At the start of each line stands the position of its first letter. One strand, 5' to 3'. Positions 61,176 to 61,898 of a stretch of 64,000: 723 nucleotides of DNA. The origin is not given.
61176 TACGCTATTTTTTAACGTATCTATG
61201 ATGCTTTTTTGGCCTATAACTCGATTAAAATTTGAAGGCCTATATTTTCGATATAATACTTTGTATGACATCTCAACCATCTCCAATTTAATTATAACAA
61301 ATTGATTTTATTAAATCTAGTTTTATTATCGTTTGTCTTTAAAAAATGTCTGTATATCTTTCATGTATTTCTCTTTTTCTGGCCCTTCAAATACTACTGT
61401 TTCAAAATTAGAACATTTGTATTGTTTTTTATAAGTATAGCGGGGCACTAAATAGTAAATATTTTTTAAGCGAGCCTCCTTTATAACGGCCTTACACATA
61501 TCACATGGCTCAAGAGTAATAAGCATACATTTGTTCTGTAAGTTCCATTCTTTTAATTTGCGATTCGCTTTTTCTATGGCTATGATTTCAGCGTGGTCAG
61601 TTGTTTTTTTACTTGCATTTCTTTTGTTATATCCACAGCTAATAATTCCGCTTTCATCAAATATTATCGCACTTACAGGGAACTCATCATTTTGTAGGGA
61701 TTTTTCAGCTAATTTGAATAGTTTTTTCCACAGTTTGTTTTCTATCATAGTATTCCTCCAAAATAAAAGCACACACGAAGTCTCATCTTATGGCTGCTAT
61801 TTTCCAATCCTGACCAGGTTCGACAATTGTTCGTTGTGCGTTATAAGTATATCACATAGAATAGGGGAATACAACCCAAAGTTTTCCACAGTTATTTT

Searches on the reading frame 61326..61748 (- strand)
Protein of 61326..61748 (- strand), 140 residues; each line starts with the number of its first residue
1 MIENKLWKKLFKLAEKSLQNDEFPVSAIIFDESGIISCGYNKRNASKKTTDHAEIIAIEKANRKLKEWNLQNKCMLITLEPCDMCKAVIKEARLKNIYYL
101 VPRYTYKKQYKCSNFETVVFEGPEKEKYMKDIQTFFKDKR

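Call 9: find_encoding_contigs(protein=window:61326-61748:-, flank=10000, max_places=10)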
Protein window:61326-61748:- (140 aa): 11 contigs read that carry it; 8 places shown.
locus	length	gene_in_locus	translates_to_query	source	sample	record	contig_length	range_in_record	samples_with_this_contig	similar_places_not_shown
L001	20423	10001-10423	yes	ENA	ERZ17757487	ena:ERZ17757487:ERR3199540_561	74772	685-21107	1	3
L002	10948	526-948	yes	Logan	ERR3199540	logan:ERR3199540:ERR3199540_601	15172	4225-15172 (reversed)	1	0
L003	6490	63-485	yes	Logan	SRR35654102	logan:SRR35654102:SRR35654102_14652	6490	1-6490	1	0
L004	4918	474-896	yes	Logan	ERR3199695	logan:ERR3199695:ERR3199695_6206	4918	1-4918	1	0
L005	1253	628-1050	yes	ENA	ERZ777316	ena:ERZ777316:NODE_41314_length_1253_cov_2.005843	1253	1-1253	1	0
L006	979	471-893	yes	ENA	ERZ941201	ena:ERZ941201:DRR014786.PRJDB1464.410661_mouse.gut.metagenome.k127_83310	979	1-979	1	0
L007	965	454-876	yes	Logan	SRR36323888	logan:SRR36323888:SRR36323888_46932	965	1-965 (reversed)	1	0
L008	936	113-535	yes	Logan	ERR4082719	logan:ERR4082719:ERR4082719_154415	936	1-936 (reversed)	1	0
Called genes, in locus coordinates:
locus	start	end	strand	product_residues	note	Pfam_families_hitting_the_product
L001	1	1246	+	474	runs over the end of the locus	PF11638:DnaA_N (weak), PF00308:Bac_DnaA, PF01695:IstB_IS21 (weak), PF00004:AAA (weak), PF13173:AAA_14 (faint), PF08299:Bac_DnaA_C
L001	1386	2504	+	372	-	PF00712:DNA_pol3_beta, PF02767:DNA_pol3_beta_2, PF02768:DNA_pol3_beta_3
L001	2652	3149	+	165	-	PF06338:ComK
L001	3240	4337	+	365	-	PF02463:SMC_N, PF13175:AAA_15, PF13476:AAA_23, PF13304:AAA_21, PF10088:DUF2326 (weak)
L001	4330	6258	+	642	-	PF02518:HATPase_c, PF00204:DNA_gyraseB, PF01751:Toprim, PF00986:DNA_gyraseB_C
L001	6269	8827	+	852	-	PF00521:DNA_topoisoIV, PF03989:DNA_gyraseA_C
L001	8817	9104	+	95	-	-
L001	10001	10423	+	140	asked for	PF00383:dCMP_cyt_deam_1, PF14437:MafB19-deam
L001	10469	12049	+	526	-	PF13177:DNA_pol3_delta2, PF00004:AAA, PF13401:AAA_22 (faint), PF22608:DNAX_ATPase_lid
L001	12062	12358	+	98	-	PF02575:YbaB_DNA_bd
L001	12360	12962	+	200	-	PF21176:RecR_HhH, PF02132:RecR_ZnF (weak), PF01751:Toprim (weak), PF13662:Toprim_4, PF21175:RecR_C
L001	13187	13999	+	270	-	PF13177:DNA_pol3_delta2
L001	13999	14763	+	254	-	PF04468:PSP1, PF28472:PSP1_3rd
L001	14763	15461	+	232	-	PF05971:Methyltransf_10 (weak), PF05175:MTS, PF07669:Eco57I (faint)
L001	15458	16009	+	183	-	PF01195:Pept_tRNA_hydro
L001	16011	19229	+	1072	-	PF17757:UvrB_inter, PF02559:CarD_TRCF_RID, PF00270:DEAD, PF00271:Helicase_C, PF03461:TRCF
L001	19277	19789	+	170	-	PF04014:MazE_antitoxin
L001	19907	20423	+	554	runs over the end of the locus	PF00133:tRNA-synt_1, PF01406:tRNA-synt_1e (weak), PF09334:tRNA-synt_1g, PF00133:tRNA-synt_1, PF08264:Anticodon_1 (weak), PF19303:Anticodon_3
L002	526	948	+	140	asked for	PF00383:dCMP_cyt_deam_1, PF14437:MafB19-deam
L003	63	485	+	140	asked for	PF00383:dCMP_cyt_deam_1, PF14437:MafB19-deam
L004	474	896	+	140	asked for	PF00383:dCMP_cyt_deam_1, PF14437:MafB19-deam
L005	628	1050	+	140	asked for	PF00383:dCMP_cyt_deam_1, PF14437:MafB19-deam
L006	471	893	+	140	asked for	PF00383:dCMP_cyt_deam_1, PF14437:MafB19-deam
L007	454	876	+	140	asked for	PF00383:dCMP_cyt_deam_1, PF14437:MafB19-deam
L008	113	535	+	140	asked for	PF00383:dCMP_cyt_deam_1, PF14437:MafB19-deam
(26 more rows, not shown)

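Call 51: find_homologous_proteins(query=L001:2-1243:+, max_evalue=1e-60)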
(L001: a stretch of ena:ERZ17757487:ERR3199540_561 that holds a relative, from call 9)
Query L001:2-1243:+ (414 aa): 7977 proteins with E <= 1e-60 among 8000 candidates; the best 120 are listed.
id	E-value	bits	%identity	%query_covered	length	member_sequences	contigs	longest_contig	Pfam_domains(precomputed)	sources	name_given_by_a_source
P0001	8.6e-274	925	100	100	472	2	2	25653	PF13173.13,PF11638.14,PF01695.24,PF00308.25,PF08299.18,PF00004.36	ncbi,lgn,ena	-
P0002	4.8e-247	837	91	100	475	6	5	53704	PF01695.24,PF00308.25,PF08299.18,PF00004.36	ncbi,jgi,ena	-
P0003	2.1e-245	832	90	100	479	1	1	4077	PF11638.14,PF01695.24,PF00308.25,PF08299.18,PF00004.36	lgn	-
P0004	6.3e-242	820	89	100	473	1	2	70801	PF13173.13,PF11638.14,PF01695.24,PF00308.25,PF08299.18,PF00004.36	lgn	-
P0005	4.8e-232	788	86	100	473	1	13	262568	PF01695.24,PF00308.25,PF08299.18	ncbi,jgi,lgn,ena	-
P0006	5.5e-232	788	86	100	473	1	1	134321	PF01695.24,PF00308.25,PF08299.18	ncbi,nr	ncbi:MAG: chromosomal replication initiator protein DnaA [Bacilli bacterium]|nr:chromosomal replicat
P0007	2.3e-231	786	86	100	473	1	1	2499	PF01695.24,PF00308.25,PF08299.18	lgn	-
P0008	9.3e-230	780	86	100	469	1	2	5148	PF13173.13,PF11638.14,PF01695.24,PF00308.25,PF08299.18,PF00004.36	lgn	-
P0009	1.2e-229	780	86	100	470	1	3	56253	PF01695.24,PF00308.25,PF08299.18,PF00004.36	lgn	-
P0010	6.6e-226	768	84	100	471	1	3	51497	PF01695.24,PF00308.25,PF08299.18,PF00004.36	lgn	-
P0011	2.0e-225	766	84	100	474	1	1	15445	PF13173.13,PF01695.24,PF00308.25,PF08299.18,PF00004.36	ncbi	-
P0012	3.1e-225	766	83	100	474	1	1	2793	PF13173.13,PF01695.24,PF00308.25,PF08299.18,PF00004.36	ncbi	-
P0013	1.3e-224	764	83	100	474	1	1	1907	PF13173.13,PF01695.24,PF00308.25,PF08299.18,PF00004.36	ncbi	-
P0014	7.7e-224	761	84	100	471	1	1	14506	PF01695.24,PF00308.25,PF08299.18,PF00004.36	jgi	-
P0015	9.6e-224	761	83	100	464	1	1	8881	PF13173.13,PF11638.14,PF01695.24,PF00308.25,PF08299.18,PF00004.36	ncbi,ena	-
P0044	1.4e-210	717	79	100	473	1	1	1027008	PF13173.13,PF11638.14,PF01695.24,PF00308.25,PF08299.18,PF00004.36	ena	-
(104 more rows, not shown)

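Call 52: find_encoding_contigs(protein=P0001, flank=10000, max_places=3)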
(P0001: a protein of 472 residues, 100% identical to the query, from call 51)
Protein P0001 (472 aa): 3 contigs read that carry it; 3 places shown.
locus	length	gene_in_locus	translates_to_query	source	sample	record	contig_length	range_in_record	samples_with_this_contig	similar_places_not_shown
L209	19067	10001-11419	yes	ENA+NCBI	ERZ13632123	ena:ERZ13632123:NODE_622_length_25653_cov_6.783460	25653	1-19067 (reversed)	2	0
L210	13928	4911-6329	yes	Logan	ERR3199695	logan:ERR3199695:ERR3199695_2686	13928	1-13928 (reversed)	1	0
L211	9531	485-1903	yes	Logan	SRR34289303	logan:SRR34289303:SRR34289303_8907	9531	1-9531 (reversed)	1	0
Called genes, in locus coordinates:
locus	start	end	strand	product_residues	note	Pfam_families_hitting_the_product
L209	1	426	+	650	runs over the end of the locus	PF00912:Transgly, PF00905:Transpeptidase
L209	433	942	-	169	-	PF18143:HAD_SAK_2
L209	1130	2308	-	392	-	PF02195:ParB_N, PF17762:HTH_ParB, PF08279:HTH_11 (faint)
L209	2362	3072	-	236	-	PF13847:Methyltransf_31 (faint), PF02527:GidB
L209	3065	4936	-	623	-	PF01134:GIDA, PF07992:Pyr_redox_2 (faint), PF21680:GIDA_C_1st, PF13932:SAM_GIDA_C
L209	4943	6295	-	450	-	PF10396:TrmE_N, PF00009:GTP_EFTU (faint), PF12631:MnmE_helical, PF00350:Dynamin_N (faint), PF01926:MMR_HSR1, PF02421:FeoB_N, PF04548:AIG1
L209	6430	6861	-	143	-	PF27709:UCP014422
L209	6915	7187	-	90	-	PF18905:DUF5661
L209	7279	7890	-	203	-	PF13083:KH_KhpA-B, PF01424:R3H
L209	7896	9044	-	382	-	PF02096:60KD_IMP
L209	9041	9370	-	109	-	PF00825:Ribonuclease_P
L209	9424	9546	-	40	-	PF00468:Ribosomal_L34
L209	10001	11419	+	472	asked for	PF11638:DnaA_N (weak), PF00308:Bac_DnaA, PF01695:IstB_IS21 (weak), PF00004:AAA (weak), PF13173:AAA_14 (faint), PF08299:Bac_DnaA_C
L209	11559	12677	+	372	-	PF00712:DNA_pol3_beta, PF02767:DNA_pol3_beta_2, PF02768:DNA_pol3_beta_3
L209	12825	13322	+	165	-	PF06338:ComK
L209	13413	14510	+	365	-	PF02463:SMC_N, PF13175:AAA_15, PF13476:AAA_23, PF13304:AAA_21, PF10088:DUF2326 (weak)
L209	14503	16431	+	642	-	PF02518:HATPase_c, PF00204:DNA_gyraseB, PF01751:Toprim, PF00986:DNA_gyraseB_C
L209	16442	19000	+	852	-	PF00521:DNA_topoisoIV, PF03989:DNA_gyraseA_C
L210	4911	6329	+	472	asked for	PF11638:DnaA_N (weak), PF00308:Bac_DnaA, PF01695:IstB_IS21 (weak), PF00004:AAA (weak), PF13173:AAA_14 (faint), PF08299:Bac_DnaA_C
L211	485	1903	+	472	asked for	PF11638:DnaA_N (weak), PF00308:Bac_DnaA, PF01695:IstB_IS21 (weak), PF00004:AAA (weak), PF13173:AAA_14 (faint), PF08299:Bac_DnaA_C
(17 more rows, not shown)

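Call 53: find_encoding_contigs(protein=P0002, flank=10000, max_places=2)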
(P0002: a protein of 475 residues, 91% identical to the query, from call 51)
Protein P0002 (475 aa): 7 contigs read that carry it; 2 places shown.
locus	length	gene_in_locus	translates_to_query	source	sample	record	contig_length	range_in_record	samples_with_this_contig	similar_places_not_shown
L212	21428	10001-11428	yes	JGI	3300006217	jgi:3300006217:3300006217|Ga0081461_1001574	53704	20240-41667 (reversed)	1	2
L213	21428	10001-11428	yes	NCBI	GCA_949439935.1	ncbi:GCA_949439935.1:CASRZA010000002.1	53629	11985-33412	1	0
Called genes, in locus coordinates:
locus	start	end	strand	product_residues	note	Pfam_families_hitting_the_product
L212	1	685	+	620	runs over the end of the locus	PF00912:Transgly, PF00905:Transpeptidase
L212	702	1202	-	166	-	PF18143:HAD_SAK_2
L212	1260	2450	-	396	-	PF02195:ParB_N, PF17762:HTH_ParB, PF08279:HTH_11 (faint)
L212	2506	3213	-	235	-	PF02527:GidB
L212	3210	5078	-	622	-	PF01134:GIDA, PF21680:GIDA_C_1st, PF13932:SAM_GIDA_C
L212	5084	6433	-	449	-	PF10396:TrmE_N, PF12631:MnmE_helical, PF01926:MMR_HSR1, PF02421:FeoB_N, PF04548:AIG1 (weak)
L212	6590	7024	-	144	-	PF27709:UCP014422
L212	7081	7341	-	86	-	PF18905:DUF5661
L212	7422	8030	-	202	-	PF13083:KH_KhpA-B, PF01424:R3H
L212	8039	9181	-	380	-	PF02096:60KD_IMP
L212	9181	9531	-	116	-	PF00825:Ribonuclease_P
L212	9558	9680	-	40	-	PF00468:Ribosomal_L34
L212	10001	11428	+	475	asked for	PF01695:IstB_IS21, PF00308:Bac_DnaA, PF00004:AAA (faint), PF08299:Bac_DnaA_C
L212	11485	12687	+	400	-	PF00712:DNA_pol3_beta, PF02767:DNA_pol3_beta_2 (weak), PF00712:DNA_pol3_beta (weak), PF02767:DNA_pol3_beta_2, PF02768:DNA_pol3_beta_3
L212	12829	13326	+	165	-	PF06338:ComK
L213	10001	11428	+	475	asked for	PF01695:IstB_IS21, PF00308:Bac_DnaA, PF00004:AAA (faint), PF08299:Bac_DnaA_C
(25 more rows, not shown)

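Call 54: find_encoding_contigs(protein=P0004, flank=10000, max_places=2)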
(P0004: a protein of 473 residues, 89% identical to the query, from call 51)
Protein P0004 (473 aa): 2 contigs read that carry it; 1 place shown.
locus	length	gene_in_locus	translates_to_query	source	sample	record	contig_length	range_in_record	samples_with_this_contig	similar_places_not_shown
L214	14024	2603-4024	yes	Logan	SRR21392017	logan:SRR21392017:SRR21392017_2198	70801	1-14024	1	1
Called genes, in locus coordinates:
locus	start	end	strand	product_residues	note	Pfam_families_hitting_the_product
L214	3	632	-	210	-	?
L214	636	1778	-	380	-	PF02096:60KD_IMP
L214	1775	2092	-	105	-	PF00825:Ribonuclease_P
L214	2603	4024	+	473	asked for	PF11638:DnaA_N (faint), PF00308:Bac_DnaA, PF01695:IstB_IS21 (weak), PF00004:AAA (weak), PF13173:AAA_14 (weak), PF08299:Bac_DnaA_C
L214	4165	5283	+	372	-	PF00712:DNA_pol3_beta, PF02767:DNA_pol3_beta_2, PF02768:DNA_pol3_beta_3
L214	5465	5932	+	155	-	PF06338:ComK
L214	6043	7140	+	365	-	PF02463:SMC_N, PF13175:AAA_15 (faint), PF13476:AAA_23 (weak), PF13304:AAA_21 (faint), PF10088:DUF2326 (faint)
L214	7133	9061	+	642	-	PF02518:HATPase_c, PF00204:DNA_gyraseB, PF01751:Toprim, PF00986:DNA_gyraseB_C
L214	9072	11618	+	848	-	PF00521:DNA_topoisoIV, PF03989:DNA_gyraseA_C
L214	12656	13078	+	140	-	PF00383:dCMP_cyt_deam_1, PF14437:MafB19-deam, PF14439:Bd3614-deam (weak)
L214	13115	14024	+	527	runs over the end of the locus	PF13177:DNA_pol3_delta2, PF00004:AAA, PF07728:AAA_5 (weak), PF13401:AAA_22 (faint), PF16193:AAA_assoc_2 (faint), PF22608:DNAX_ATPase_lid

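Call 56: search_protein_families(library=ncbifam, proteins=[L209:1130-2308:-], max_evalue=1e-10)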
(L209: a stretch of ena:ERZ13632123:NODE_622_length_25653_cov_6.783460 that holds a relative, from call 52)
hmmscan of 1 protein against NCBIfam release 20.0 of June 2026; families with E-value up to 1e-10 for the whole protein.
L209:1130-2308:- (392 aa): 5 families
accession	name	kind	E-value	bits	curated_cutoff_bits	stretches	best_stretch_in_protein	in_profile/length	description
TIGR04285.1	nucleoid_noc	exception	4.1e-89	298.3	315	1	4-203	1-200/255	nucleoid occlusion protein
TIGR00180.1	parB_part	domain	4.2e-53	179.9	58.45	1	2-181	2-186/186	ParB/RepB/Spo0J family partition protein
TIGR03734.1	PRTRC_parB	hypoth_equivalog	1.3e-41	142.8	278.6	1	19-196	7-188/555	PRTRC system ParB family protein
TIGR03454.1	partition_RepB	equivalog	1.4e-18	67.4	201.5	1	3-139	62-199/325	plasmid partitioning protein RepB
NF010406.0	PRK13832.1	subfamily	6.3e-14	51.4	640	1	26-177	26-179/578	plasmid partitioning protein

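Call 57: search_solved_structures(query=L209:1130-2308:-, show_alignments=3, max_evalue=1e-10)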
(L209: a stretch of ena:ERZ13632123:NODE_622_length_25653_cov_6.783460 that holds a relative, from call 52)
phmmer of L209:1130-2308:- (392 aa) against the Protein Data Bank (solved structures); distinct sequences matched with E-value up to 1e-10: 12.
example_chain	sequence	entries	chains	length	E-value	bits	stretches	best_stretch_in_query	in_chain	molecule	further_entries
7ng0_A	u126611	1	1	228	3e-56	194.3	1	3-199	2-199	Nucleoid occlusion protein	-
7nfu_A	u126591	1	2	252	3.6e-56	194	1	3-199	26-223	Nucleoid occlusion protein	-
7ol9_A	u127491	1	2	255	1.5e-53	185.4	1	3-199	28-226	Nucleoid occlusion protein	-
6sdk_A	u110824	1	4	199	1.9e-48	168.6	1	3-195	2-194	Stage 0 sporulation protein J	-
1vz0_A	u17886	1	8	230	1.4e-47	165.8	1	10-198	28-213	Chromosome-partitioning protein Spo0J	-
7bnk_A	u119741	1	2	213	4.8e-46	160.7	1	7-199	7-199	ParB family protein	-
7bnr_A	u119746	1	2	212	3.1e-45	158.1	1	7-199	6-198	ParB family protein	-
7o0n_A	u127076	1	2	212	3.1e-45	158.1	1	7-199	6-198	ParB family protein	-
4umk_A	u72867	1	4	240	3.6e-42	148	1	4-193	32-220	PROBABLE CHROMOSOME-PARTITIONING PROTEIN PARB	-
6t1f_A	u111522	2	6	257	7.5e-39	137.1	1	9-211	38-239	Chromosome-partitioning protein ParB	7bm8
6y93_A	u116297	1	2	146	5.6e-29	104.6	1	85-199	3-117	Nucleoid occlusion protein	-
6s6h_A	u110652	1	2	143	7.1e-18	68.1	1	88-211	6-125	Chromosome-partitioning protein ParB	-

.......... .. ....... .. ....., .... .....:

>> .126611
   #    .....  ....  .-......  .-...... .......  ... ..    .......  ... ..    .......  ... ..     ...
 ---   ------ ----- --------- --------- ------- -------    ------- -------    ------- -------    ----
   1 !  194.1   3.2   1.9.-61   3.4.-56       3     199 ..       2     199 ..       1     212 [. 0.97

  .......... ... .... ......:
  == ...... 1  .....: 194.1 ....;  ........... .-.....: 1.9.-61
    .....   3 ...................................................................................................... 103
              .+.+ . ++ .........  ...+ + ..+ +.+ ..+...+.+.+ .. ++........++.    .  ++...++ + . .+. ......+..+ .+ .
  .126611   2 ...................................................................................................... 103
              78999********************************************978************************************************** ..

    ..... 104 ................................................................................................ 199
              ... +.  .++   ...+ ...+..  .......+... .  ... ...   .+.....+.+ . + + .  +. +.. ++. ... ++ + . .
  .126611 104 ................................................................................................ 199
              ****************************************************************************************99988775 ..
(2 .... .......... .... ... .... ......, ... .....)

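Call 58: find_encoding_contigs(protein=P0005, flank=10000, max_places=1)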
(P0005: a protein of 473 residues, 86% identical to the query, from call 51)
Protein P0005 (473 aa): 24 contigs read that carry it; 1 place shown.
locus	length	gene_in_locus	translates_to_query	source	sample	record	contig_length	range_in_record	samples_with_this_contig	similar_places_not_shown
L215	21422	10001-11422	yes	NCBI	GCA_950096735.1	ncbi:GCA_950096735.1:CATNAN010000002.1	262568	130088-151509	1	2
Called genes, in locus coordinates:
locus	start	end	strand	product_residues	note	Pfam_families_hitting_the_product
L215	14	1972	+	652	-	PF00912:Transgly, PF00905:Transpeptidase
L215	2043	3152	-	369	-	PF02195:ParB_N, PF17762:HTH_ParB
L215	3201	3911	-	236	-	PF02527:GidB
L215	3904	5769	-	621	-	PF01134:GIDA, PF07992:Pyr_redox_2 (faint), PF21680:GIDA_C_1st, PF13932:SAM_GIDA_C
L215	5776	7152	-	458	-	PF10396:TrmE_N, PF00350:Dynamin_N (faint), PF12631:MnmE_helical, PF00009:GTP_EFTU (faint), PF01926:MMR_HSR1, PF02421:FeoB_N, PF04548:AIG1 (weak)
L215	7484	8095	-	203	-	PF13083:KH_KhpA-B, PF01424:R3H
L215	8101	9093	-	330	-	PF02096:60KD_IMP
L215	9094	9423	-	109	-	PF00825:Ribonuclease_P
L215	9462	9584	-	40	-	PF00468:Ribosomal_L34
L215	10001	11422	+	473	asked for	PF00308:Bac_DnaA, PF01695:IstB_IS21, PF08299:Bac_DnaA_C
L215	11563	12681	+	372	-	PF00712:DNA_pol3_beta, PF02767:DNA_pol3_beta_2, PF02768:DNA_pol3_beta_3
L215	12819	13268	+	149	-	PF06338:ComK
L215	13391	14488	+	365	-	PF02463:SMC_N, PF13175:AAA_15, PF13476:AAA_23, PF13555:AAA_29 (weak), PF13304:AAA_21 (weak), PF10088:DUF2326 (weak)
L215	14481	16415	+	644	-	PF02518:HATPase_c, PF00204:DNA_gyraseB, PF01751:Toprim, PF00986:DNA_gyraseB_C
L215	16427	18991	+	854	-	PF00521:DNA_topoisoIV, PF03989:DNA_gyraseA_C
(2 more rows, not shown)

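Call 59: find_encoding_contigs(protein=P0009, flank=10000, max_places=1)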
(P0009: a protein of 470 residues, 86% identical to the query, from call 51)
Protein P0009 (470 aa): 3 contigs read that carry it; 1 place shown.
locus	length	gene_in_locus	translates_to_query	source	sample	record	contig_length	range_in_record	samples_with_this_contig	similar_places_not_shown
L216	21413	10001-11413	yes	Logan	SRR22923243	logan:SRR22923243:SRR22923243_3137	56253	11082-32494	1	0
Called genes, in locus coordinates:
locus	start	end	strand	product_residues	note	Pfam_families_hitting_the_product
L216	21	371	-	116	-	-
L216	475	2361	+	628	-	PF00912:Transgly, PF00905:Transpeptidase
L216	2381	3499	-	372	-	PF02195:ParB_N, PF17762:HTH_ParB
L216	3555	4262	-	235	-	PF02527:GidB, PF13847:Methyltransf_31 (weak)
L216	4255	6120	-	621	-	PF01134:GIDA, PF07992:Pyr_redox_2 (faint), PF12831:FAD_oxidored (weak), PF21680:GIDA_C_1st, PF13932:SAM_GIDA_C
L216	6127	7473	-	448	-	PF10396:TrmE_N, PF00350:Dynamin_N (faint), PF12631:MnmE_helical, PF01926:MMR_HSR1, PF02421:FeoB_N, PF04548:AIG1 (weak)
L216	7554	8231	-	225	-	PF13083:KH_KhpA-B, PF01424:R3H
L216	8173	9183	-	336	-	PF02096:60KD_IMP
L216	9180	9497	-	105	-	PF00825:Ribonuclease_P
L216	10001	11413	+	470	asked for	PF00004:AAA (faint), PF00308:Bac_DnaA, PF01695:IstB_IS21, PF08299:Bac_DnaA_C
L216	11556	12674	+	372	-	PF00712:DNA_pol3_beta, PF02767:DNA_pol3_beta_2, PF02768:DNA_pol3_beta_3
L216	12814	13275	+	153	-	PF06338:ComK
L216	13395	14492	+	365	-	PF02463:SMC_N, PF13175:AAA_15, PF13476:AAA_23 (weak), PF13304:AAA_21 (weak), PF10088:DUF2326 (faint)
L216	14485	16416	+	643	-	PF02518:HATPase_c, PF00204:DNA_gyraseB, PF01751:Toprim, PF00986:DNA_gyraseB_C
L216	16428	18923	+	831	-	PF00521:DNA_topoisoIV, PF03989:DNA_gyraseA_C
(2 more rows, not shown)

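Call 60: find_encoding_contigs(protein=P0010, flank=10000, max_places=1)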
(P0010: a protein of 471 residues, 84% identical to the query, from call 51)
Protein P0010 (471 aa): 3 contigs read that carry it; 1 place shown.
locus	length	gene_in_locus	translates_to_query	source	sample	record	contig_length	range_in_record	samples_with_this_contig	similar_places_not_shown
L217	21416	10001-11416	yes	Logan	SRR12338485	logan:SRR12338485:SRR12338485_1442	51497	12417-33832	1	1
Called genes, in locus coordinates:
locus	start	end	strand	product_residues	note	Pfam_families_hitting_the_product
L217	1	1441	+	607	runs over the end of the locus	PF00912:Transgly, PF00905:Transpeptidase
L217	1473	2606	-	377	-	PF02195:ParB_N, PF17762:HTH_ParB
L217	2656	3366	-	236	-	PF02527:GidB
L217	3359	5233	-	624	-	PF01134:GIDA, PF21680:GIDA_C_1st, PF13932:SAM_GIDA_C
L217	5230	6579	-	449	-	PF10396:TrmE_N, PF12631:MnmE_helical, PF01926:MMR_HSR1, PF02421:FeoB_N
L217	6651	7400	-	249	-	PF24746:DUF7694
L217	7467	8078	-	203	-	PF13083:KH_KhpA-B, PF01424:R3H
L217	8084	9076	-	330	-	PF02096:60KD_IMP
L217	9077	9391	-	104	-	PF00825:Ribonuclease_P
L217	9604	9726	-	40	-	-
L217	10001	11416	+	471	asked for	PF00004:AAA (faint), PF01695:IstB_IS21, PF00308:Bac_DnaA, PF08299:Bac_DnaA_C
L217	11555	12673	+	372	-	PF00712:DNA_pol3_beta, PF02767:DNA_pol3_beta_2, PF02768:DNA_pol3_beta_3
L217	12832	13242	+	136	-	PF06338:ComK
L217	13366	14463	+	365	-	PF02463:SMC_N, PF13175:AAA_15, PF13476:AAA_23 (weak), PF13304:AAA_21 (faint), PF10088:DUF2326 (weak)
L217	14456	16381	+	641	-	PF02518:HATPase_c, PF00204:DNA_gyraseB, PF01751:Toprim, PF00986:DNA_gyraseB_C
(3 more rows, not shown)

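Call 61: find_encoding_contigs(protein=P0044, flank=10000, max_places=1)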
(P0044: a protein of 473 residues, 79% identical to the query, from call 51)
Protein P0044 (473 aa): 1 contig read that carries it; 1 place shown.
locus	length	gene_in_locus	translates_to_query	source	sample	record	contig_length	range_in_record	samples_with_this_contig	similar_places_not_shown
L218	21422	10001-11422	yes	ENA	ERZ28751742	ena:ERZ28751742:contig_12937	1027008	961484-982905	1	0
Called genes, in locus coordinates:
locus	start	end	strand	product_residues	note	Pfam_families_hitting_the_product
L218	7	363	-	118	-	-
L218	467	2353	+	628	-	PF00912:Transgly, PF00905:Transpeptidase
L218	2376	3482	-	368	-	PF02195:ParB_N, PF17762:HTH_ParB, PF08279:HTH_11 (faint)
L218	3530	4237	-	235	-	PF02527:GidB, PF05175:MTS (weak)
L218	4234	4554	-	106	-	PF21680:GIDA_C_1st (weak), PF13932:SAM_GIDA_C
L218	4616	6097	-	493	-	PF01134:GIDA, PF03486:HI0933_like (faint), PF07992:Pyr_redox_2 (faint)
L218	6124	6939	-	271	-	PF12631:MnmE_helical, PF00009:GTP_EFTU (faint), PF00350:Dynamin_N (faint), PF01926:MMR_HSR1, PF02421:FeoB_N, PF04548:AIG1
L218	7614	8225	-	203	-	PF13083:KH_KhpA-B, PF01424:R3H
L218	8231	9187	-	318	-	PF02096:60KD_IMP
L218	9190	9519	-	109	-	PF00825:Ribonuclease_P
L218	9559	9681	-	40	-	PF00468:Ribosomal_L34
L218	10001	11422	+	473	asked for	PF11638:DnaA_N, PF13173:AAA_14 (faint), PF01695:IstB_IS21 (weak), PF00308:Bac_DnaA, PF00004:AAA (weak), PF08299:Bac_DnaA_C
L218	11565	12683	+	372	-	PF00712:DNA_pol3_beta, PF02767:DNA_pol3_beta_2, PF02768:DNA_pol3_beta_3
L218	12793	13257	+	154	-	PF06338:ComK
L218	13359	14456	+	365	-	PF02463:SMC_N, PF13175:AAA_15, PF13476:AAA_23 (weak), PF13304:AAA_21 (weak), PF10088:DUF2326 (weak)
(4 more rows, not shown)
